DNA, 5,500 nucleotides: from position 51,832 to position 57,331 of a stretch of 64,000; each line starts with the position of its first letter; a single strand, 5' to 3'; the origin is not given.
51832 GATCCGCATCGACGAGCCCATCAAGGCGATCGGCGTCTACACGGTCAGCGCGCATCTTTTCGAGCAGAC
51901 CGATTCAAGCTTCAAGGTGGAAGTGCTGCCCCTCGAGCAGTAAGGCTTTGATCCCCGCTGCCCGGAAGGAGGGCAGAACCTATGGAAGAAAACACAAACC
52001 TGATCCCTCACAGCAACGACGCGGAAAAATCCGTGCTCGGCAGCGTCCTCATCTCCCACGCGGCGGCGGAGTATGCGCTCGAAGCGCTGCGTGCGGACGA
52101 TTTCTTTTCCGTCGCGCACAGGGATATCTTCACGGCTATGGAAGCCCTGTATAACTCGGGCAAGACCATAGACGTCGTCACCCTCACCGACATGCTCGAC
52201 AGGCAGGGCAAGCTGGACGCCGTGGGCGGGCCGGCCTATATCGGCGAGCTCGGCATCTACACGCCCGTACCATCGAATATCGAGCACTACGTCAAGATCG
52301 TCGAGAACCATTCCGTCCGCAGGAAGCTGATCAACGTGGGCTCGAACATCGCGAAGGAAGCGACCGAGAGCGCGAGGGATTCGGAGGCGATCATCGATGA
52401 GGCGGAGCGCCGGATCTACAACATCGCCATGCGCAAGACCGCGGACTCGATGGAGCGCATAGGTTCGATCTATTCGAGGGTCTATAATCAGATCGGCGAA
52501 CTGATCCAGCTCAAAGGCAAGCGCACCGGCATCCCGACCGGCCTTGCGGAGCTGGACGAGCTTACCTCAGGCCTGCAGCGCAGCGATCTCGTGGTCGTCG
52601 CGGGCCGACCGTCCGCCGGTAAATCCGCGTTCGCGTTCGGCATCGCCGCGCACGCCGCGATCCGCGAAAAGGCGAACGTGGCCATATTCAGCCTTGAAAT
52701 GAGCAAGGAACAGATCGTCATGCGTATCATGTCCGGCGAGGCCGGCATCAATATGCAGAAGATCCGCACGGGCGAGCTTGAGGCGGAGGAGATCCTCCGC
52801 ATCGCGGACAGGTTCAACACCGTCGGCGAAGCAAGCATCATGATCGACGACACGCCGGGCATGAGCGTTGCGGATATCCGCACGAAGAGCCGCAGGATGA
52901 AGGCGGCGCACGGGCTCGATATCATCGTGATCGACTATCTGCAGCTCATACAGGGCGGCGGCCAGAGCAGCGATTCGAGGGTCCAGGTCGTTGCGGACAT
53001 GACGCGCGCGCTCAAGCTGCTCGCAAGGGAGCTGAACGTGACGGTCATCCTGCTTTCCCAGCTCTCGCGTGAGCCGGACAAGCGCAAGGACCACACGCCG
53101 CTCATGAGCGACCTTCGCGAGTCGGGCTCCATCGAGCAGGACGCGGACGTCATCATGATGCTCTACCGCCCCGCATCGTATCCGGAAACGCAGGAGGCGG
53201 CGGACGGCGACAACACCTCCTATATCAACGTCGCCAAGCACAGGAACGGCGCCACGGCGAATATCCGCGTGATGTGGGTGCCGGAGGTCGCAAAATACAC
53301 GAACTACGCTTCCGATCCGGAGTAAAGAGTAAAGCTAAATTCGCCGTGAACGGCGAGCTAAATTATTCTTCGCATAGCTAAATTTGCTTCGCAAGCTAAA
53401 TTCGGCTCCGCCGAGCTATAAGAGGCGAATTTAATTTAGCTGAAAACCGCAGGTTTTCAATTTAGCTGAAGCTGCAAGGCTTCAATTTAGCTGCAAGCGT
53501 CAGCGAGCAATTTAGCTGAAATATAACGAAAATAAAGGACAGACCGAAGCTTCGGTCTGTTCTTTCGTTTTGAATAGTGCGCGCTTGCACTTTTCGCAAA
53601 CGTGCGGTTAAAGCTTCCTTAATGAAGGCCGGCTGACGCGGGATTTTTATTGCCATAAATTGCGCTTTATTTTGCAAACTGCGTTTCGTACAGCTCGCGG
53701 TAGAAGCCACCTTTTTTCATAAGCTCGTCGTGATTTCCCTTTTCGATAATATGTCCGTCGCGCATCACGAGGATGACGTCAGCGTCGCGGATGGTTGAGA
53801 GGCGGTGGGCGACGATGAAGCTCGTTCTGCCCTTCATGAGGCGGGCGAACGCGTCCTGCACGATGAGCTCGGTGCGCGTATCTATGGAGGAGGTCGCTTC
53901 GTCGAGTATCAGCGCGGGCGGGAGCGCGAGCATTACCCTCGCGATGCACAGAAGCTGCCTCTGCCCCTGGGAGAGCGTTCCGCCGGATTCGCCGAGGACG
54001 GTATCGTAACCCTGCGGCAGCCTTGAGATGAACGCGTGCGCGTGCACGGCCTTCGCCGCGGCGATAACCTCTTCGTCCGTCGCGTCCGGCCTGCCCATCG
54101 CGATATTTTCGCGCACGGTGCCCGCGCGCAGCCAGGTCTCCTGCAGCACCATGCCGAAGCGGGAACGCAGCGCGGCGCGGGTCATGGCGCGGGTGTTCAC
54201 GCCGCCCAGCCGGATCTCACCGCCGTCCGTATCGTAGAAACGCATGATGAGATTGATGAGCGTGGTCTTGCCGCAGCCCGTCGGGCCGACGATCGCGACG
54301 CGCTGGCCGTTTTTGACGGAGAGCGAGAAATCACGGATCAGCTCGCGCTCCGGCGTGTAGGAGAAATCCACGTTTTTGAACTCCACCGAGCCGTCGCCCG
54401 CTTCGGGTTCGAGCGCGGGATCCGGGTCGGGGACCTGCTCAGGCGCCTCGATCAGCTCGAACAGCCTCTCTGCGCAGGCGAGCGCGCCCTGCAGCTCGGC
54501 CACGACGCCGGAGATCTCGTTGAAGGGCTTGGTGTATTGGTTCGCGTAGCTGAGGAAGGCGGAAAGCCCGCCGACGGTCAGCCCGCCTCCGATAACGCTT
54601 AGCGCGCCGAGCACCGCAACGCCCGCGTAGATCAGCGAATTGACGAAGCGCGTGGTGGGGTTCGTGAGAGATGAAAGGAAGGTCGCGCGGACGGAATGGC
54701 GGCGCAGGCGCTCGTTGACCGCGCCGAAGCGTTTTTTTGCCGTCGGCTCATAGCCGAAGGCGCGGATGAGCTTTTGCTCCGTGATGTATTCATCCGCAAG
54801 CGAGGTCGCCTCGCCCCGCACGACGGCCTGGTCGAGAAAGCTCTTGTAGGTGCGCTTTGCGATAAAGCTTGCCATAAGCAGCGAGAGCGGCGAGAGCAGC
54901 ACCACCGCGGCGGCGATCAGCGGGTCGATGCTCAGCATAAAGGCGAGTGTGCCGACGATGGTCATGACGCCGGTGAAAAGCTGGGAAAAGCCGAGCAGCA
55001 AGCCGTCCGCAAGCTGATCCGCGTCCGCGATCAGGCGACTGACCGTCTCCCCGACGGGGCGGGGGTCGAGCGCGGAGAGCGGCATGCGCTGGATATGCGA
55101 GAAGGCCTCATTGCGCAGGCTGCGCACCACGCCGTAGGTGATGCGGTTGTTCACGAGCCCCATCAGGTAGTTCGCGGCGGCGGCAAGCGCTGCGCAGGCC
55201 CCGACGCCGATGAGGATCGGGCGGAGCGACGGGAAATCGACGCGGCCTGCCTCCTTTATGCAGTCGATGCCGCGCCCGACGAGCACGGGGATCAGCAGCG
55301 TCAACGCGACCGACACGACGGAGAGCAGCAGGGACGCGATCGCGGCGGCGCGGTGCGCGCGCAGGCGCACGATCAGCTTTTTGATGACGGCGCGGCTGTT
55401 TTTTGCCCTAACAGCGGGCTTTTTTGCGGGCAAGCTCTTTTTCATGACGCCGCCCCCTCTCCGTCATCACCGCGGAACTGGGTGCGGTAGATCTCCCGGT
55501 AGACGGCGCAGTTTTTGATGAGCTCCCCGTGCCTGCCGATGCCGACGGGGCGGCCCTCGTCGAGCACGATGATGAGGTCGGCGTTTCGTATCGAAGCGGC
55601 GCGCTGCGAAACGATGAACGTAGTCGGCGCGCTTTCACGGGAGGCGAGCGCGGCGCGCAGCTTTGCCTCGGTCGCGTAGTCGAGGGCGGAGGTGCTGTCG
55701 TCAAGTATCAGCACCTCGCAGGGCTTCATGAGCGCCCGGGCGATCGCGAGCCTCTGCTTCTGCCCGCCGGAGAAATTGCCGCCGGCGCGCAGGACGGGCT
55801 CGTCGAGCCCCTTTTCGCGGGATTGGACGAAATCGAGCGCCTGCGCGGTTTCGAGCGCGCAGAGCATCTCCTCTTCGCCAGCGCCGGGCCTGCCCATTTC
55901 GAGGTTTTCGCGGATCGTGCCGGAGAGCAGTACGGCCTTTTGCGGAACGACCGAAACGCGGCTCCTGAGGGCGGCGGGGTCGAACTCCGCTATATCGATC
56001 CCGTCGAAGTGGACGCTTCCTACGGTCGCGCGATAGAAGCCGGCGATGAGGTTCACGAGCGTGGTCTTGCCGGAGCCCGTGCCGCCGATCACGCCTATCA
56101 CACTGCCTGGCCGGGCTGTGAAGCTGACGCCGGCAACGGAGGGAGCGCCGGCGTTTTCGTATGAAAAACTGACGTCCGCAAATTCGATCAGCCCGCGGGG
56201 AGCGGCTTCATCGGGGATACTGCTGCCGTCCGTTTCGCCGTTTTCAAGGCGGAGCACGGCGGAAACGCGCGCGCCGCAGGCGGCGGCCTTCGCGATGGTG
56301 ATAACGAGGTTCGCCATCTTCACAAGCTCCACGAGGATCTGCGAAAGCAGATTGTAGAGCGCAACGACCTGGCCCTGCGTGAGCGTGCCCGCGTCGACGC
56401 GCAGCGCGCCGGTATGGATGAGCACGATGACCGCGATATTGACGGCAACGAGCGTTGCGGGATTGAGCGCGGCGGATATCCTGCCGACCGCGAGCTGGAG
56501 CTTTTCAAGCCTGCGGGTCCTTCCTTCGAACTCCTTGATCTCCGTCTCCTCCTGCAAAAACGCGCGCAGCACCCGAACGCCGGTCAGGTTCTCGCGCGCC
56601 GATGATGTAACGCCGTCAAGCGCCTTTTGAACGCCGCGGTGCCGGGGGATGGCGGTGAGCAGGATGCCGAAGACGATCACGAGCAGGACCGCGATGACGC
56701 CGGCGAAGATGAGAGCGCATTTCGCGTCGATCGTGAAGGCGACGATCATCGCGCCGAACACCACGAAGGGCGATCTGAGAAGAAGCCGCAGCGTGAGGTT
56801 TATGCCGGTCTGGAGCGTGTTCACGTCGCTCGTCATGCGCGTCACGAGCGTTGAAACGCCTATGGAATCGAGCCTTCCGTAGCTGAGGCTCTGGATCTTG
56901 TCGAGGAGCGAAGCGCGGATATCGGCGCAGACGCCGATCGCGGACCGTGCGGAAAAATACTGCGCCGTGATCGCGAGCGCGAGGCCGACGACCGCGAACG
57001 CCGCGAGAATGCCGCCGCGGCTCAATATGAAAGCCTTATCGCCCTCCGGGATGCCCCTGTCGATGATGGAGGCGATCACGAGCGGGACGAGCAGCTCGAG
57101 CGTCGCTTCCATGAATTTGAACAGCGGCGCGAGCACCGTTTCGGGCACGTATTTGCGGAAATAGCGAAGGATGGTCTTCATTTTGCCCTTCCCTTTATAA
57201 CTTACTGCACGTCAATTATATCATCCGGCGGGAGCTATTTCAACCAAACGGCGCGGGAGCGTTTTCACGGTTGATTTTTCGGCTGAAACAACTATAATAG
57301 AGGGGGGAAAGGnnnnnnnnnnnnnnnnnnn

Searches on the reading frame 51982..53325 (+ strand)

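Call 10: search_protein_families(library=pfam, proteins=[window:51982-53325:+], max_evalue=0.01)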
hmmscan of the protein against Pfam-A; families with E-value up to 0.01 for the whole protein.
window:51982-53325:+ (447 aa): 4 families
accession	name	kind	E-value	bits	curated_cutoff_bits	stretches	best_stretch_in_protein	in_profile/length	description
PF03796.21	DnaB_C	-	5.5e-98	327.8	27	1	183-441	1-255/255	DnaB-like helicase C terminal domain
PF00772.26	DnaB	-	2.1e-30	105.2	23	1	9-108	3-102/103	DnaB-like helicase N terminal domain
PF13481.12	AAA_25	-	1.7e-12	47.8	27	1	188-363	19-192/195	AAA domain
PF06745.19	ATPase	-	2.7e-10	40.4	26.6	1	184-367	1-170/231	KaiC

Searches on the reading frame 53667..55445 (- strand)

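Call 10: search_protein_families(library=pfam, proteins=[window:53667-55445:-], max_evalue=0.01)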
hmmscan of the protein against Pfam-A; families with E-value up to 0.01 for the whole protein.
window:53667-55445:- (592 aa): 12 families
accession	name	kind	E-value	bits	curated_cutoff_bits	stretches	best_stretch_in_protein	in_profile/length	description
PF00664.28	ABC_membrane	-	1.7e-48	166.1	28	1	36-307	2-273/274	ABC transporter transmembrane region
PF00005.33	ABC_tran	-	1.9e-30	106.7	25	1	371-519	2-137/137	ABC transporter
PF02463.25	SMC_N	-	0.00079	19.4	40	0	490-561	136-211/220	RecF/RecN/SMC N terminal domain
PF03266.21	NTPase_1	-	0.0011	19.3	23.9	1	382-452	1-73/168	NTPase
PF13401.12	AAA_22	-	0.0014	19.4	27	1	383-433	8-33/130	AAA domain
PF00006.31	ATP-synt_ab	-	0.0017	18.5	29.5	1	372-407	6-41/213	ATP synthase alpha/beta family, nucleotide-binding domain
PF13604.12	AAA_30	-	0.0026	17.9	27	1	382-431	20-67/191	AAA domain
PF13191.12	AAA_16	-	0.0031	18.5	32.6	1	376-445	18-86/167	AAA ATPase domain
PF12775.13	AAA_7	-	0.0056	16.7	25.8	0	374-407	27-60/181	P-loop containing dynein motor region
PF13476.12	AAA_23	-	0.0062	17.6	27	1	381-400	20-39/201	AAA domain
PF01926.29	MMR_HSR1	-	0.0079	16.7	21.9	0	382-401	1-20/113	50S ribosome-binding GTPase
PF13245.12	AAA_19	-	0.0086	16.7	25.1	0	381-425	12-58/134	AAA domain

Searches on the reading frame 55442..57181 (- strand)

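Call 18: search_protein_families(library=pfam, proteins=[window:55442-57181:-], max_evalue=0.001)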
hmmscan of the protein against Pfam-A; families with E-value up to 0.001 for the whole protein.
window:55442-57181:- (579 aa): 3 families
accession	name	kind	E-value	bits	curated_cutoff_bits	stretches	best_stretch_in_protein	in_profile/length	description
PF00664.28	ABC_membrane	-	1.7e-39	136.6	28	1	17-283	3-271/274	ABC transporter transmembrane region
PF00005.33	ABC_tran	-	9.1e-30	104.5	25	1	351-498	3-137/137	ABC transporter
PF02463.25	SMC_N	-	0.00085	19.2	40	0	469-538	136-209/220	RecF/RecN/SMC N terminal domain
